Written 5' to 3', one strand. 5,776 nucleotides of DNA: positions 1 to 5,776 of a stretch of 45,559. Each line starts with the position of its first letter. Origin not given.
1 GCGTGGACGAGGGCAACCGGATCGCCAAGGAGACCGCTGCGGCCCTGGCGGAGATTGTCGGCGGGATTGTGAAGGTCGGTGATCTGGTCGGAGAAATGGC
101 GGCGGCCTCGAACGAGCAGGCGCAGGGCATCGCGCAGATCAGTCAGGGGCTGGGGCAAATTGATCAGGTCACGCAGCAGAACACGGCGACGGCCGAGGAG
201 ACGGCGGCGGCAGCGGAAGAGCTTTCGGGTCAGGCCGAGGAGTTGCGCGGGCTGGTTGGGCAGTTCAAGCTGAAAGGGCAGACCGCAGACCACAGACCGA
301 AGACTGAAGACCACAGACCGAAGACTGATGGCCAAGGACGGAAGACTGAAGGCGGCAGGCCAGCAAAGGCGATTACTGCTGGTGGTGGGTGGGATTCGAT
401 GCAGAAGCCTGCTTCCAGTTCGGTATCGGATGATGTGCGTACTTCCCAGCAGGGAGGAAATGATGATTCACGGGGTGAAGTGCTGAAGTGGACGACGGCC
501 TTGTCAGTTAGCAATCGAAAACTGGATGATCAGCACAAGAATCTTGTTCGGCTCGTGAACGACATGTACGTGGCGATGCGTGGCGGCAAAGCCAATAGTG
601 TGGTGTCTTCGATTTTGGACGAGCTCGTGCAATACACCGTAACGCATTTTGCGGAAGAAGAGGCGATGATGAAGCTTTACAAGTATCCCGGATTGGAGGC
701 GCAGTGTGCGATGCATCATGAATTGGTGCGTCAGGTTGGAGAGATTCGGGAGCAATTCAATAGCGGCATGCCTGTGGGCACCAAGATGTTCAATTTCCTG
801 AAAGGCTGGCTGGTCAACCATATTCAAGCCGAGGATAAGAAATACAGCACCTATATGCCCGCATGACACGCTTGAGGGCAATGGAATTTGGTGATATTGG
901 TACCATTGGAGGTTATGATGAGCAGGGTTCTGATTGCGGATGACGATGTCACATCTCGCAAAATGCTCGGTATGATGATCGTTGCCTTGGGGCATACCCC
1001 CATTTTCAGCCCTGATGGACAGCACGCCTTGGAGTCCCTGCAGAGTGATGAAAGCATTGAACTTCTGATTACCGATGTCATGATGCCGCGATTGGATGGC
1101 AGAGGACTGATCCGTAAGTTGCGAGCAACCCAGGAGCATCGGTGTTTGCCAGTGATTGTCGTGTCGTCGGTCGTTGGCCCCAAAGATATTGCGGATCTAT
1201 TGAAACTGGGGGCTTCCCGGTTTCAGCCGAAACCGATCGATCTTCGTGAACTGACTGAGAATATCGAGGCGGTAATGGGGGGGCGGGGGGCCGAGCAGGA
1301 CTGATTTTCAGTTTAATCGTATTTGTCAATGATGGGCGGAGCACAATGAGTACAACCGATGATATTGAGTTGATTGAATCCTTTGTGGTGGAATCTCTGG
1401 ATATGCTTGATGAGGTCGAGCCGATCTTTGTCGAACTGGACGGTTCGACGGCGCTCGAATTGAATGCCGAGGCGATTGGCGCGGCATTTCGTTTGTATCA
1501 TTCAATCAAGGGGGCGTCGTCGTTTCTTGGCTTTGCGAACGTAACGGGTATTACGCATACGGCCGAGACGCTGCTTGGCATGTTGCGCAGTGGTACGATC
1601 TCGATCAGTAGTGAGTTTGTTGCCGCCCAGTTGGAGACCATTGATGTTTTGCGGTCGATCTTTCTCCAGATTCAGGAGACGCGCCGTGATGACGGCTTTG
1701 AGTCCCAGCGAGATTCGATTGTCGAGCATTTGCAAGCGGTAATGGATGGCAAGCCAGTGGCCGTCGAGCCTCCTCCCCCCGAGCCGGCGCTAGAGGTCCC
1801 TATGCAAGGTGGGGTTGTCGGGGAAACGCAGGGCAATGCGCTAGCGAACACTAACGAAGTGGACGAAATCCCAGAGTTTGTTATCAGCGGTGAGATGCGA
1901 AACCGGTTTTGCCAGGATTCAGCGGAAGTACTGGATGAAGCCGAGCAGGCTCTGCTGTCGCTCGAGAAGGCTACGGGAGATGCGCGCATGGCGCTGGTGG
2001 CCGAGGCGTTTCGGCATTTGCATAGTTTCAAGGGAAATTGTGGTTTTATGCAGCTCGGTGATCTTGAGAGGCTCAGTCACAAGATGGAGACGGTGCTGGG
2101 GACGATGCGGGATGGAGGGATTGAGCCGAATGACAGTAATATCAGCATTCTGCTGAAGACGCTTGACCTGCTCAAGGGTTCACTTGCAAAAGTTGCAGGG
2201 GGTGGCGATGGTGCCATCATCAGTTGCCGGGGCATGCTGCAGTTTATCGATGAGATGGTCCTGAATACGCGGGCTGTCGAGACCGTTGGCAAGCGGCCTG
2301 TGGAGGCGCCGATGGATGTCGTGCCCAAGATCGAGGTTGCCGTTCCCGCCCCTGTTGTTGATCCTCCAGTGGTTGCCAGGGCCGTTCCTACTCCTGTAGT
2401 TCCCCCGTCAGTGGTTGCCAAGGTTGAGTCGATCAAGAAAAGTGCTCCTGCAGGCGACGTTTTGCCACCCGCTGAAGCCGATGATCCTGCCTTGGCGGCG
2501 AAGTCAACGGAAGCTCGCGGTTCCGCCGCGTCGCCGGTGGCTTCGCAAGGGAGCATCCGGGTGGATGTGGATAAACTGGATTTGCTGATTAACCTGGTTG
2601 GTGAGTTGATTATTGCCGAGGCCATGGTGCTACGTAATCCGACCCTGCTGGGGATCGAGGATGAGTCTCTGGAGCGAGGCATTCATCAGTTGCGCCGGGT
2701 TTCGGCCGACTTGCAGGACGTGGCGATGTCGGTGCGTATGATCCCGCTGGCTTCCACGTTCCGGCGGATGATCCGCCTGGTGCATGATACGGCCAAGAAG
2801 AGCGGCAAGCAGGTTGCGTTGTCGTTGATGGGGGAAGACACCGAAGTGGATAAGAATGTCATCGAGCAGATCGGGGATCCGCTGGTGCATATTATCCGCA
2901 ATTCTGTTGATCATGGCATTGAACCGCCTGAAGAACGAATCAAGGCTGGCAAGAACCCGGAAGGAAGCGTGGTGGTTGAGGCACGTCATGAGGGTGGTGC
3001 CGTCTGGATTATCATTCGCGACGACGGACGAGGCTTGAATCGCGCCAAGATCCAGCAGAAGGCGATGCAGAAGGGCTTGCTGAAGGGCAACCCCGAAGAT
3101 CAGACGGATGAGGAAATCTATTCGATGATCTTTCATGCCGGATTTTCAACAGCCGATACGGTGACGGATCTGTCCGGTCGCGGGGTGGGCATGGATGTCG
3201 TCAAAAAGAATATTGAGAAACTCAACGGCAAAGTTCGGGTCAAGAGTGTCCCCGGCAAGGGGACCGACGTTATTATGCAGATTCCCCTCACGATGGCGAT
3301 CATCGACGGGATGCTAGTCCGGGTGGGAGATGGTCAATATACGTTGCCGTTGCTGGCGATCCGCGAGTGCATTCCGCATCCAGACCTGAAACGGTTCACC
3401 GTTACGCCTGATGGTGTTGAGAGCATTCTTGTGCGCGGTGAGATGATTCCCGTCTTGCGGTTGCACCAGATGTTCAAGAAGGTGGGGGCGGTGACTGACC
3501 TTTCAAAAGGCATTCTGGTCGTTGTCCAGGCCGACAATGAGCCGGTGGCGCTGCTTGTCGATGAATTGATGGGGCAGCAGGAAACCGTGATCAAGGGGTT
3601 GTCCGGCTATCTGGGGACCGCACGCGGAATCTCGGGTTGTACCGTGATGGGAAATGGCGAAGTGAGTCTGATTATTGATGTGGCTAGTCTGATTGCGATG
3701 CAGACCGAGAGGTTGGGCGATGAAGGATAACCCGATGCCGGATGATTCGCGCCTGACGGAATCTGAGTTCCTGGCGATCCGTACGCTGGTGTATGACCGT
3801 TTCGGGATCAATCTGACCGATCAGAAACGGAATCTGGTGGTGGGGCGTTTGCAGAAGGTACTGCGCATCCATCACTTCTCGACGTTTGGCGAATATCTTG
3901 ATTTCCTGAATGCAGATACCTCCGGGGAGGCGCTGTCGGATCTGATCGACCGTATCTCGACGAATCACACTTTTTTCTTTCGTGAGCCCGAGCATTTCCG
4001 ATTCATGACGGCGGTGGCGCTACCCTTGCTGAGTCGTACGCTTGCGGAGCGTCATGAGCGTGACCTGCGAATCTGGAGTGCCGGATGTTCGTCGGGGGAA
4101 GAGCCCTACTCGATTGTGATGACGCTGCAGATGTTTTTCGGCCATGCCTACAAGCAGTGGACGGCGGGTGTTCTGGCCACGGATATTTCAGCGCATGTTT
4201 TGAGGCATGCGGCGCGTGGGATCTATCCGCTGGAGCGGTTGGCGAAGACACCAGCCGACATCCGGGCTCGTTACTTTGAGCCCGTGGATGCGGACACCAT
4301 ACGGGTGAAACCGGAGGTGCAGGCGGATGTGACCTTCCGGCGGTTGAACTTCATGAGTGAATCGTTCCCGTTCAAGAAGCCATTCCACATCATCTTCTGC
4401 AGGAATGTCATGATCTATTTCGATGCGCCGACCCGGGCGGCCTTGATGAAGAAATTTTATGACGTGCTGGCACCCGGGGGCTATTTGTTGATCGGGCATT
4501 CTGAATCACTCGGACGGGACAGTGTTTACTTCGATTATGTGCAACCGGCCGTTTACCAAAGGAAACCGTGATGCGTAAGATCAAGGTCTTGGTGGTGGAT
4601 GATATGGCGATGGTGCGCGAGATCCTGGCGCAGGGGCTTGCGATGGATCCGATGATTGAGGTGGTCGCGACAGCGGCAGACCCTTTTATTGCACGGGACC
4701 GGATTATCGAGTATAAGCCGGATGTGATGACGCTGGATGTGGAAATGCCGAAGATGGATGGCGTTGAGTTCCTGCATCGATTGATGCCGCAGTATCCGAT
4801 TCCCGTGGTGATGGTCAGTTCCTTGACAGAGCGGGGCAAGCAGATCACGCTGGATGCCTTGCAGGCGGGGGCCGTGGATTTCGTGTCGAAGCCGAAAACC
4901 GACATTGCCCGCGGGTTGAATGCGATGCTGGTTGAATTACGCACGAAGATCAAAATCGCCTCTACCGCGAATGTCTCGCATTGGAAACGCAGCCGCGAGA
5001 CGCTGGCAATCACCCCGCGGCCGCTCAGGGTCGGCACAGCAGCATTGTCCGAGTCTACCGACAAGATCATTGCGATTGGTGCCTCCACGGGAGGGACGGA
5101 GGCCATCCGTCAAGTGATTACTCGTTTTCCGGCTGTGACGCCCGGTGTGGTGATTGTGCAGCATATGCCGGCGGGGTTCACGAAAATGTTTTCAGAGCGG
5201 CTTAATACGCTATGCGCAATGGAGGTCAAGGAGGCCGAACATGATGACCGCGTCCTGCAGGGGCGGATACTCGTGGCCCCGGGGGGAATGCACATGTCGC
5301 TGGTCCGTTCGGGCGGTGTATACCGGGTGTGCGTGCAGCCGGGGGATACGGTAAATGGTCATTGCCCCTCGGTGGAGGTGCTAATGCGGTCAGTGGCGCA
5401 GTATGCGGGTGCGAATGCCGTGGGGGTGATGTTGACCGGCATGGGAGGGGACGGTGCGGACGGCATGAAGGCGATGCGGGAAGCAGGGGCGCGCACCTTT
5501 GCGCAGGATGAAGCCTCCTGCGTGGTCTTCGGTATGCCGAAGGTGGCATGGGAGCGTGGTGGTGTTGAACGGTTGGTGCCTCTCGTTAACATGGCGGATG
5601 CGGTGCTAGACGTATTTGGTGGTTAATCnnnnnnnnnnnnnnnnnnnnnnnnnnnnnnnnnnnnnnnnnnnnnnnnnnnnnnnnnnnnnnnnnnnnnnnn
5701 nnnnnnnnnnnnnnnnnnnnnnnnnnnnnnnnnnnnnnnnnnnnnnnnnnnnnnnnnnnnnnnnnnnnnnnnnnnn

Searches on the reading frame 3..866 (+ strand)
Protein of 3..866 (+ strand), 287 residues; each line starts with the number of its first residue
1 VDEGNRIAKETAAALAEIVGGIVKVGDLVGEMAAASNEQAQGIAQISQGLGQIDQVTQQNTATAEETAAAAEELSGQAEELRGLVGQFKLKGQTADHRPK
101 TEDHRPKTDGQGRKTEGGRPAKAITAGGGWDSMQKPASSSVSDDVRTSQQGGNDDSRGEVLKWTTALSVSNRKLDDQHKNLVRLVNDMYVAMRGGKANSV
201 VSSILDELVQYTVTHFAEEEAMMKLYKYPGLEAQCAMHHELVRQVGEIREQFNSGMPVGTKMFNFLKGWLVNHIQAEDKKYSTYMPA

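Call 38: search_protein_families(library=pfam, proteins=[window:3-866:+])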
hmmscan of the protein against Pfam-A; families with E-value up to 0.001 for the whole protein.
window:3-866:+ (287 aa): 2 families
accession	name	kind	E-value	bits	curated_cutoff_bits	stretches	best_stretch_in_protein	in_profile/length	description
PF01814.28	Hemerythrin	-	6.3e-17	62.7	25.3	1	172-281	4-123/127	Hemerythrin HHE cation binding domain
PF00015.26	MCPsignal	-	7.3e-09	36.1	34.6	1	2-57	117-172/172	Methyl-accepting chemotaxis protein (MCP) signalling domain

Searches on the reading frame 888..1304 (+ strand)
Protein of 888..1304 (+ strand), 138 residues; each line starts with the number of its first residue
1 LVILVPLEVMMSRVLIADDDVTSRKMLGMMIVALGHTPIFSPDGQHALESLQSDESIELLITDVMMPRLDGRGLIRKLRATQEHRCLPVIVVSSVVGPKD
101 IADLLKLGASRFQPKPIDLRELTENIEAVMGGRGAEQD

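Call 38: search_protein_families(library=pfam, proteins=[window:888-1304:+])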
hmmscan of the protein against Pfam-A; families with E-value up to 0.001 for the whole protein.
window:888-1304:+ (138 aa): 1 family
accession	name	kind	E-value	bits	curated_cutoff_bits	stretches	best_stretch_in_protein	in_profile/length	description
PF00072.30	Response_reg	-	2e-17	63.8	30.2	1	14-126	1-110/111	Response regulator receiver domain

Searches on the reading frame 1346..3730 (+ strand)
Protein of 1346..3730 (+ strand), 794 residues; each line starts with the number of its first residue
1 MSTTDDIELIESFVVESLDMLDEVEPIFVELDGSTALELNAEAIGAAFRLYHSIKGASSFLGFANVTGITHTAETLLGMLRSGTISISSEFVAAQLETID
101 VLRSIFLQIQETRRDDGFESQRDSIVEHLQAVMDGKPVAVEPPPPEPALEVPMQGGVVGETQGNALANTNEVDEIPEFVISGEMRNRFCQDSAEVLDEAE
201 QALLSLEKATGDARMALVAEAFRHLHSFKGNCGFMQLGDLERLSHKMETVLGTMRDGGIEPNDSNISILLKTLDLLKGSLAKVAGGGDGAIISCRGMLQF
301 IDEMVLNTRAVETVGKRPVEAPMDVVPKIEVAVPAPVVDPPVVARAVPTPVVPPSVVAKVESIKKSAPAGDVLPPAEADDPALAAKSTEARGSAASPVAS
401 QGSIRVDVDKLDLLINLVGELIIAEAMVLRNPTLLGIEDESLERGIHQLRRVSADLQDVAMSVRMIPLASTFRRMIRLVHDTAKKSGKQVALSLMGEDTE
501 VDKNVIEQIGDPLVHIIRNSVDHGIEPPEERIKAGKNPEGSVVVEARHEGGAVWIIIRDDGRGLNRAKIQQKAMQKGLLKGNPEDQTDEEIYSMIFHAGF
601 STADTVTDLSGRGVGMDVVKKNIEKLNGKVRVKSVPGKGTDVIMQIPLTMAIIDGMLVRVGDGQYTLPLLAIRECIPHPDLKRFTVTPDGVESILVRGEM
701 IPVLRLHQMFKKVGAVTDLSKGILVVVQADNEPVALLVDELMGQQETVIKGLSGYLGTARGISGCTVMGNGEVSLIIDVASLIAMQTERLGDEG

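Call 38: search_protein_families(library=pfam, proteins=[window:1346-3730:+])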
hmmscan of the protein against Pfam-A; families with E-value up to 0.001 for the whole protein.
window:1346-3730:+ (794 aa): 4 families
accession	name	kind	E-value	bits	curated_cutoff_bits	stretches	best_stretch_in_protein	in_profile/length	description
PF01584.24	CheW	-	5.3e-26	91.3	23.5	1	655-784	2-135/138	CheW-like domain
PF01627.28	Hpt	-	1.3e-22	80.3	24.6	2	183-276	1-81/84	Hpt domain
PF02518.31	HATPase_c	-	1.2e-18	68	26.4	1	511-649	4-110/111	Histidine kinase-, DNA gyrase B-, and HSP90-like ATPase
PF02895.20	H-kinase_dim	-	7.8e-17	61.9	23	1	403-463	3-68/68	Signal transducing histidine kinase, homodimeric domain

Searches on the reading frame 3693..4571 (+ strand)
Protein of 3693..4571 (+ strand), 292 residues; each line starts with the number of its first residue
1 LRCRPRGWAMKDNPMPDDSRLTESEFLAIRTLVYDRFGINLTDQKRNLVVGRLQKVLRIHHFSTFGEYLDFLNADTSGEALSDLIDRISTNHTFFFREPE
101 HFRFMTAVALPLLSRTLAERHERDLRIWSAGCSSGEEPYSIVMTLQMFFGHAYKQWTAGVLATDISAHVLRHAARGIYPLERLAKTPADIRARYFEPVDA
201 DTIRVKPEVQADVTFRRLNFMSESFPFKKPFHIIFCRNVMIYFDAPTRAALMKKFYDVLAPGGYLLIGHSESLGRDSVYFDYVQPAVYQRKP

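Call 38: search_protein_families(library=pfam, proteins=[window:3693-4571:+])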
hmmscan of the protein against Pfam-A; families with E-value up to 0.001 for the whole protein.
window:3693-4571:+ (292 aa): 6 families
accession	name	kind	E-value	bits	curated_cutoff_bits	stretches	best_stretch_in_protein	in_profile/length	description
PF01739.24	CheR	-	1.5e-57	194.7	27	1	91-283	1-189/195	CheR methyltransferase, SAM binding domain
PF03705.20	CheR_N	-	4.5e-16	58.7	27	1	25-75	2-52/53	CheR methyltransferase, all-alpha domain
PF13649.12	Methyltransf_25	-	2.4e-06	28.6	27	1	211-263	46-97/97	Methyltransferase domain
PF08242.18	Methyltransf_12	-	1.6e-05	26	30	1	205-265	43-98/98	Methyltransferase domain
PF13489.12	Methyltransf_23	-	2.9e-05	24.3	27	1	105-267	5-116/164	Methyltransferase domain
PF08241.18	Methyltransf_11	-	0.00086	20.3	21.2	0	213-267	44-95/95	Methyltransferase domain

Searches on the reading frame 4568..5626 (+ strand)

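Call 38: search_protein_families(library=pfam, proteins=[window:4568-5626:+])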
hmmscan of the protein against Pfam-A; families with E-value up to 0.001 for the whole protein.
window:4568-5626:+ (352 aa): 2 families
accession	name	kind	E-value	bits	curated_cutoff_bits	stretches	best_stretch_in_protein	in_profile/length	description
PF01339.22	CheB_methylest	-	3.1e-63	213.1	24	1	168-345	1-173/174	CheB methylesterase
PF00072.30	Response_reg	-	4.6e-21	75.5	30.2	1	7-110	1-101/111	Response regulator receiver domain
